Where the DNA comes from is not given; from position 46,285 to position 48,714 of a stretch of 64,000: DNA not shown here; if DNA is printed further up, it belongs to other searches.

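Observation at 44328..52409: Unusual sub-cluster: membrane-domain/PRK-type kinase fusion with class II aldolase-like, HAD, GDPD-like, two nucleotidyltransferases, GtrA and AsnB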

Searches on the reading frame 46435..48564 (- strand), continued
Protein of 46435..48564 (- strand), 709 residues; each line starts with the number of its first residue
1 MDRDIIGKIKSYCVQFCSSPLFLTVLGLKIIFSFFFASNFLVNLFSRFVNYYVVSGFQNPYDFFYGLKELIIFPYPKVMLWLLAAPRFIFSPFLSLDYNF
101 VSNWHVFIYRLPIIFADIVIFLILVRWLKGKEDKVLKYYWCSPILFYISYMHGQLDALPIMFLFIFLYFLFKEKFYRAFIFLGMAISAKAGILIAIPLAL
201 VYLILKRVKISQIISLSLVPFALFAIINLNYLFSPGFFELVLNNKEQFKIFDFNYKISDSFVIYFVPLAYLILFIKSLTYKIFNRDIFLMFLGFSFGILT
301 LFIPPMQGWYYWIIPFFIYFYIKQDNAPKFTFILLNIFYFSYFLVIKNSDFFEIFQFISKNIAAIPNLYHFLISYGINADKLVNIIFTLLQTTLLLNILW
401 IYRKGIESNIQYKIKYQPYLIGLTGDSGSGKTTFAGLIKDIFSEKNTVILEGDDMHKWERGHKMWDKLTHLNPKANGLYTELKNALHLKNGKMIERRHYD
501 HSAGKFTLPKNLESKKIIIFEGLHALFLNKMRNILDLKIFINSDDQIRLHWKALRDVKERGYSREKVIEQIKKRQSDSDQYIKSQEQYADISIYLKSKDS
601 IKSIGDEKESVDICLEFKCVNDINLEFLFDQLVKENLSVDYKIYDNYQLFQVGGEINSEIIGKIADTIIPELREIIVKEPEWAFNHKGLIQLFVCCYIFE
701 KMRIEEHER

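Call 20: find_related_loci(query=A1, collection=genome_contigs, flank=10000)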
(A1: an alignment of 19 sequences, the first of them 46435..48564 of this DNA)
Query A1 (709 aa) in genome_contigs; peptide patterns used: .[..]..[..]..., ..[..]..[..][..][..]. (x = any residue, [..] = any of these).
131 stretches matched a pattern; 106 encode a relative of the query (tblastn E <= 1e-3); the best 80 are kept; 80 distinct loci.
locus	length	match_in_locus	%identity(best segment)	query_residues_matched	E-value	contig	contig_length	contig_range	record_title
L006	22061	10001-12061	60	19-705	0e+0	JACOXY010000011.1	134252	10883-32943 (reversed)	MAG: Candidatus Liptonbacteria bacterium isolate NC_groundwater_165_Ag_S-0.1um_43_15 S4_GD2017_2_S1_scaffold_210, whole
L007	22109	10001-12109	60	3-707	0e+0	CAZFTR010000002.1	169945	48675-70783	MAG TPA_asm: uncultured Gammaproteobacteria bacterium isolate SRP167671_co2_209 genome assembly, contig: NODE_73_length_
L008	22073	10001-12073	57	11-709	0e+0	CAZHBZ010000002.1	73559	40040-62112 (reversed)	MAG TPA_asm: uncultured Candidatus Saccharibacteria bacterium isolate SRP278252_co2_848 genome assembly, contig: NODE_53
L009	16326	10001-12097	56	14-709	0e+0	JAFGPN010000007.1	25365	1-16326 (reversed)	MAG: Patescibacteria group bacterium isolate Zod_Metabat.691 k87_1471121, whole genome shotgun sequence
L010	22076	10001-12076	55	21-709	0e+0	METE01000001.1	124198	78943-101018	MAG: candidate division Kazan bacterium RIFCSPLOWO2_01_FULL_48_13 rifcsplowo2_01_scaffold_1107, whole genome shotgun seq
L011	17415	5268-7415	55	1-707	0e+0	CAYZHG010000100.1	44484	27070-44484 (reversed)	MAG TPA_asm: uncultured Gammaproteobacteria bacterium isolate binchicken_co169_185 genome assembly, contig: k99_689414,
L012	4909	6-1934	57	70-709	0e+0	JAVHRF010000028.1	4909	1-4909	MAG: Candidatus Paceibacterota bacterium isolate WB01no19_45_9 NODE_15108_length_4909_cov_6.416152, whole genome shotgun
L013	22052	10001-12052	47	14-706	0e+0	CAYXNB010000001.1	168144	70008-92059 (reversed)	MAG TPA_asm: uncultured Candidatus Saccharibacteria bacterium isolate SRP093185_co1_2 genome assembly, contig: NODE_11_l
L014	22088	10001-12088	49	4-707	0e+0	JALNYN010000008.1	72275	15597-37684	MAG: Candidatus Paceibacterota bacterium isolate SO_2017_GW1 bin 180 NODE_2137_length_72275_cov_2.683581_OW334_2017, who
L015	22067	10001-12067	48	19-706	0e+0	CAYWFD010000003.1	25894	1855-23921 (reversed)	MAG TPA_asm: uncultured Gammaproteobacteria bacterium isolate binchicken_co326_112 genome assembly, contig: NODE_851_len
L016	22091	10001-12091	47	11-706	0e+0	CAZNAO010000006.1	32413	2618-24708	MAG TPA_asm: uncultured Gammaproteobacteria bacterium isolate SRP329715_co1_182 genome assembly, contig: NODE_1885_lengt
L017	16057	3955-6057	46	8-708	0e+0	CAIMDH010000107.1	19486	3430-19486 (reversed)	uncultured bacterium isolate ErkenSummer_bin-2863 genome assembly, contig: bin-2863:107/147, whole genome shotgun sequen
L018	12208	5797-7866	47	18-708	0e+0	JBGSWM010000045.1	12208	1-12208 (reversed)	MAG: Candidatus Paceibacteria bacterium isolate JTS-AC481 k141_1877214, whole genome shotgun sequence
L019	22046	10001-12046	49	18-700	0e+0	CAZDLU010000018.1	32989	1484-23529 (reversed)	MAG TPA_asm: uncultured Rhizobium sp. isolate SRP257259_co1_401 genome assembly, contig: NODE_1405_length_32989_cov_8.19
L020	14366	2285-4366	47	18-709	0e+0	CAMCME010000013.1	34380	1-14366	MAG: Rickettsia typhi isolate MsE-30apr19-74 genome assembly, contig: MsE-30apr19-C1465, whole genome shotgun sequence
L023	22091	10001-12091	47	9-700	0e+0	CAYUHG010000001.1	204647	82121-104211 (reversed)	MAG TPA_asm: uncultured Rhizobium sp. isolate SRP219642_co8_395 genome assembly, contig: NODE_18_length_204647_cov_31.22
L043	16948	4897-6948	43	14-706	1e-173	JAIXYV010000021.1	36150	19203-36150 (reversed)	MAG: Bacteroidetes bacterium isolate D8_MAG_00028 pond_D8_MAG_00028_000000000032, whole genome shotgun sequence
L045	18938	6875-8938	43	4-702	1e-172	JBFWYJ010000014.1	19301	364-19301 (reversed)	MAG: Bacteroidia bacterium isolate CA_2019_TPBS_161 NODE_12791_length_19301_cov_3.321112_TPBS, whole genome shotgun sequ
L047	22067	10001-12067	42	14-709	3e-171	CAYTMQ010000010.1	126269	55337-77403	MAG TPA_asm: uncultured Chitinophaga sp. isolate SRP292972_co1_79 genome assembly, contig: NODE_161_length_126269_cov_10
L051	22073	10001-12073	42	3-703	2e-169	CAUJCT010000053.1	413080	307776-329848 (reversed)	MAG: Bacteroidota bacterium isolate KLAP35 genome assembly, contig: KLAP35_210356, whole genome shotgun sequence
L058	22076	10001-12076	42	3-702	5e-162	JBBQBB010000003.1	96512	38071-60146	MAG: Bacteroidia bacterium isolate Co_metawrap_1406 Cmw_1406_k141_1855326_length_96512_cov_15.9994, whole genome shotgun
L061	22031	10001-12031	40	12-700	4e-160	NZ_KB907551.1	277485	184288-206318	Eudoraea adriatica DSM 19308 G504DRAFT_scaffold00006.6, whole genome shotgun sequence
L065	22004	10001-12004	39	21-700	2e-155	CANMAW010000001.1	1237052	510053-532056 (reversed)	uncultured Flavobacteriaceae bacterium isolate 4-528.fasta genome assembly, contig: NODE_1, whole genome shotgun sequenc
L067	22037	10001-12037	42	21-703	2e-153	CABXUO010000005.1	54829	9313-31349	MAG: uncultured SAR86 cluster bacterium isolate AG-325-E16 genome assembly, contig: AG-325-E16_NODE_5, whole genome shot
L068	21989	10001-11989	38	26-700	1e-152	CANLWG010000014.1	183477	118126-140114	uncultured Flavobacteriaceae bacterium isolate 2-963.fasta genome assembly, contig: NODE_14, whole genome shotgun sequen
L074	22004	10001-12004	38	21-701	6e-147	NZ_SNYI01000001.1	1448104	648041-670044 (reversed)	Zeaxanthinibacter enoshimensis strain DSM 18435 Ga0180989_101, whole genome shotgun sequence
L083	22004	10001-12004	33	15-688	1e-125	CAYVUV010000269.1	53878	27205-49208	MAG TPA_asm: uncultured Candidatus Binatia bacterium isolate binchicken_co200_21 genome assembly, contig: k141_728915, w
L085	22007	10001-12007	33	15-692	2e-123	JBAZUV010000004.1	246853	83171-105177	MAG: Elusimicrobiota bacterium isolate SO_2017_GW1_237 NODE_387_length_246853_cov_6.662508_OW334_2017, whole genome shot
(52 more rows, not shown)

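Call 44: search_protein_families(library=pfam, proteins=[L061:4454-6136:+, L061:7887-8600:+, L061:12050-14122:+, L061:14937-16304:+, L061:16323-17303:+, L061:17346-18620:+, L047:15362-16936:+, L047:16938-18167:+, L047:6665-7810:+, L047:5946-6707:+], max_evalue=0.01)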
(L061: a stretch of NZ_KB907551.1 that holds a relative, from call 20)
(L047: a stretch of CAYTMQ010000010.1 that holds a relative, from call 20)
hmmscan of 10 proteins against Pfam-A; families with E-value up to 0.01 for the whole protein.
L061:4454-6136:+ (560 aa): 0 families

L061:7887-8600:+ (237 aa): 2 families
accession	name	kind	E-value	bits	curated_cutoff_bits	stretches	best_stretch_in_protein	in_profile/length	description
PF05711.17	TylF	-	4.2e-09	36.5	23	1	42-198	82-233/264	Macrocin-O-methyltransferase (TylF)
PF13578.12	Methyltransf_24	-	7.2e-09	36.9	26.3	1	56-194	1-105/105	Methyltransferase domain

L061:12050-14122:+ (690 aa): 0 families

L061:14937-16304:+ (455 aa): 1 family
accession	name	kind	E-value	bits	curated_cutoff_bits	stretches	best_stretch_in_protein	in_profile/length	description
PF02397.22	Bac_transf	-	1.1e-58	198.1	27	1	275-450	10-178/179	Bacterial sugar transferase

L061:16323-17303:+ (326 aa): 7 families
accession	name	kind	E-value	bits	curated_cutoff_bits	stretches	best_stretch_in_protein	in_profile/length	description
PF01370.27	Epimerase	-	8.4e-48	163.3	20.9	1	4-239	1-240/240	NAD dependent epimerase/dehydratase family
PF16363.11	GDP_Man_Dehyd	-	1.3e-47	163.3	27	1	5-301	1-331/332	GDP-mannose 4,6 dehydratase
PF04321.23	RmlD_sub_bind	-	4.3e-10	39.6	27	1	3-264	2-238/287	RmlD substrate binding domain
PF02719.21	Polysacc_synt_2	-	2.3e-09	37.3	20.2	1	140-262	132-252/293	Polysaccharide biosynthesis protein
PF01073.25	3Beta_HSD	-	2.4e-05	23.9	22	1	5-159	1-159/280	3-beta hydroxysteroid dehydrogenase/isomerase family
PF07993.18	NAD_binding_4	-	0.00028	20.6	20.1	0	64-175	85-206/258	Male sterility protein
PF00106.31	adh_short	-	0.0013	18.7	26.6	1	2-59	1-59/195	short chain dehydrogenase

L061:17346-18620:+ (424 aa): 5 families
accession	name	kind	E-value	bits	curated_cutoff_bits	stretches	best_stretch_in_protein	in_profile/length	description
PF01071.24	GARS_A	-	2.6e-68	230.1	27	1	105-299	1-194/194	Phosphoribosylglycinamide synthetase, ATP-grasp (A) domain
PF02844.21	GARS_N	-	1.7e-35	122.2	29.5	1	1-104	1-100/100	Phosphoribosylglycinamide synthetase, N domain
PF02843.22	GARS_C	-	1.3e-30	106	34.8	1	334-422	1-91/92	Phosphoribosylglycinamide synthetase, C domain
PF02655.19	ATP-grasp_3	-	0.00011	22.8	23.2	1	143-294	31-157/160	ATP-grasp domain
PF02786.22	CPSase_L_D2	-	0.0049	16.8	19.8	1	108-212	3-108/211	Carbamoyl-phosphate synthase L chain, ATP binding domain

L047:15362-16936:+ (524 aa): 0 families

L047:16938-18167:+ (409 aa): 2 families
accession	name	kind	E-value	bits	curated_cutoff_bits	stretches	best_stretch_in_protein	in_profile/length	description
PF00534.26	Glycos_transf_1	-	8e-19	68.2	26.4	1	217-383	9-168/172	Glycosyl transferases group 1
PF13692.12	Glyco_trans_1_4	-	1.8e-13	51.4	27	1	225-372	3-141/142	Glycosyl transferases group 1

L047:6665-7810:+ (381 aa): 4 families
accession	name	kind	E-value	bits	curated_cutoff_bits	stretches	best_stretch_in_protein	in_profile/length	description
PF01041.23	DegT_DnrJ_EryC1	-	2.3e-108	363.1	19.8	1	27-375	2-359/360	DegT/DnrJ/EryC1/StrS aminotransferase family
PF00155.27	Aminotran_1_2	-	5e-11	42.8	19.7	1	51-316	44-325/361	Aminotransferase class I and II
PF01053.26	Cys_Met_Meta_PP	-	3.3e-06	26.3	27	1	52-179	55-182/381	Cys/Met metabolism PLP-dependent enzyme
PF00266.25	Aminotran_5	-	0.00014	21.4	21.5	1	71-175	71-180/371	Aminotransferase class-V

L047:5946-6707:+ (253 aa): 5 families
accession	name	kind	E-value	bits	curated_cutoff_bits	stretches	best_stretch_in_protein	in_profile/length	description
PF00132.30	Hexapep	-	1.5e-32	110.4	27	4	14-47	2-35/36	Bacterial transferase hexapeptide (six repeats)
PF25084.1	LbH_EIF2B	-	6.8e-14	52.2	54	2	3-89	5-87/105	EIF2B subunit epsilon LbH domain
PF25087.1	GMPPB_C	-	3.9e-07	30.2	39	1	7-45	4-42/110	GMPPB C-terminal domain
PF24894.1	Hexapep_GlmU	-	4.4e-07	30.4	23.3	0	16-49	54-86/104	GlmU-like, C-terminal hexapeptide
PF14602.12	Hexapep_2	-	1.2e-06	28.6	27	0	15-46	3-32/34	Hexapeptide repeat of succinyl-transferase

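Call 48: predict_structure(alignment_id=A2)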
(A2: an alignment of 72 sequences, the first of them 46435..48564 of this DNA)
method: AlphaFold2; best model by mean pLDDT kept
length: 709 residues; sequences in the alignment: 72
mean_pLDDT: 90.8   pTM: 0.85
mean pLDDT of the five models: 90.8, 90.5, 90.5, 88.3, 87.1
residues with pLDDT >= 90: 481; 70-90: 213; 50-70: 8; < 50: 7
segments of 3 or more residues with pLDDT < 50: 1-7
pLDDT, mean of each block of 10 residues (from residue 1): 47 72 96 93 94 96 95 94 97 93 94 96 89 92 96 95 97 95 97 93 92 97 96 93 84 87 89 90 87 92 87 95 88 95 91 89 89 93 95 95 85 88 92 95 93 90 86 92 94 91 89 93 93 96 90 86 85 88 94 91 85 91 91 92 93 91 89 83 94 95 86
secondary structure, 60 per line:
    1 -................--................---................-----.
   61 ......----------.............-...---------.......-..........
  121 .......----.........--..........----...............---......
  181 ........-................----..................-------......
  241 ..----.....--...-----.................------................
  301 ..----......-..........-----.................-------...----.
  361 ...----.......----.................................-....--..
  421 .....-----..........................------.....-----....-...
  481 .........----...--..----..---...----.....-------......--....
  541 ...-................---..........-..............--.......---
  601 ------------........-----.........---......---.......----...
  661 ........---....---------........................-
elements in order (helices of 4 or more, strands of 3 or more residues): H2-17 H20-35 H39-54 H60-66 H77-89 H103-109 H111-127 H132-140 H143-152 H157-171 H175-188 H190-205 H210-227 H235-242 H247-251 E254-256 E262-264 H265-278 H285-302 H307-312 H314-323 H329-345 H360-363 H368-374 H379-411 H413-416 E419-425 H431-446 E447-451 H452-455 H463-467 H478-489 E494-496 E510-512 E517-521 H529-534 E537-543 H545-560 H564-573 H575-588 E591-597 E613-620 H626-634 E638-643 E647-653 H658-668 H672-675 H685-708

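Call 50: fold_search(model_id=the predicted structure, library=pdb)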
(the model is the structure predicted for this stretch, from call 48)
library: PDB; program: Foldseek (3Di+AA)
matches with E <= 10: 776; with E <= 0.001: 72
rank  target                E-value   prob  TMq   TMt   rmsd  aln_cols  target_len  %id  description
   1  9qkp_A                2.3e-16  1.00  0.35  0.79   5.0       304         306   25  Structure of the cyanobacteria specific PRK from Chroococcidiopsis (Hyella disjuncta) PCC 6712 (P41212 crystal form) (released 2026-04-08)
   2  9qko_A                2.4e-16  1.00  0.36  0.80   3.6       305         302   24  Structure of the cyanobacteria specific PRK from Chroococcidiopsis (Hyella disjuncta) PCC 6712 (P1 crystal form) (released 2026-04-08)
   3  9qkp_B                5.0e-16  1.00  0.36  0.78   5.5       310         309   24  Structure of the cyanobacteria specific PRK from Chroococcidiopsis (Hyella disjuncta) PCC 6712 (P41212 crystal form) (released 2026-04-08)
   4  9qkp_D                5.2e-16  1.00  0.35  0.79   5.1       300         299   24  Structure of the cyanobacteria specific PRK from Chroococcidiopsis (Hyella disjuncta) PCC 6712 (P41212 crystal form) (released 2026-04-08)
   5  5b3f_A                1.8e-15  1.00  0.33  0.72   5.3       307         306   27  Crystal structure of phosphoribulokinase from Methanospirillum hungatei (released 2017-01-18)
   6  5b3f_B                2.0e-15  1.00  0.32  0.70   5.3       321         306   25  Crystal structure of phosphoribulokinase from Methanospirillum hungatei (released 2017-01-18)
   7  9qkn                  2.7e-15  1.00  0.35  0.75   5.6       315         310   23  Structure of the cyanobacteria specific PRK from Gloeocapsa PCC 73106 (released 2026-04-08)
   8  6kev                  3.1e-15  1.00  0.31  0.66   5.6       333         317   23  Reduced phosphoribulokinase from Synechococcus elongatus PCC 7942 complexed with adenosine diphosphate and glucose 6-pho (released 2020-05-13)
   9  6hzk_A                4.8e-15  1.00  0.32  0.64   6.6       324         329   26  Crystal structure of redox-inhibited phosphoribulokinase from Synechococcus sp. (strain PCC 6301) (released 2019-03-27)
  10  6kew_A                1.9e-14  1.00  0.31  0.61   5.9       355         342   21  Crystal structure of oxidized phosphoribulokinase from Arabidopsis thaliana (released 2020-05-13)
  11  6kew_B                2.9e-14  1.00  0.31  0.61   5.7       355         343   21  Crystal structure of oxidized phosphoribulokinase from Arabidopsis thaliana (released 2020-05-13)
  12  6kex_A                3.4e-14  1.00  0.33  0.63   5.3       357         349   21  Crystal structure of reduced phosphoribulokinase from Arabidopsis thaliana (released 2020-05-13)
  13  6kex_D                6.3e-14  1.00  0.32  0.61   5.5       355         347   21  Crystal structure of reduced phosphoribulokinase from Arabidopsis thaliana (released 2020-05-13)
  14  6h7g_B                4.3e-13  1.00  0.31  0.62   6.4       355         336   20  Crystal structure of redox-sensitive phosphoribulokinase (PRK) from the green algae Chlamydomonas reinhardtii (released 2019-04-10)
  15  6h7h_B                7.3e-13  1.00  0.31  0.62   6.0       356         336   21  Crystal structure of redox-sensitive phosphoribulokinase (PRK) from Arabidopsis thaliana (released 2019-04-10)
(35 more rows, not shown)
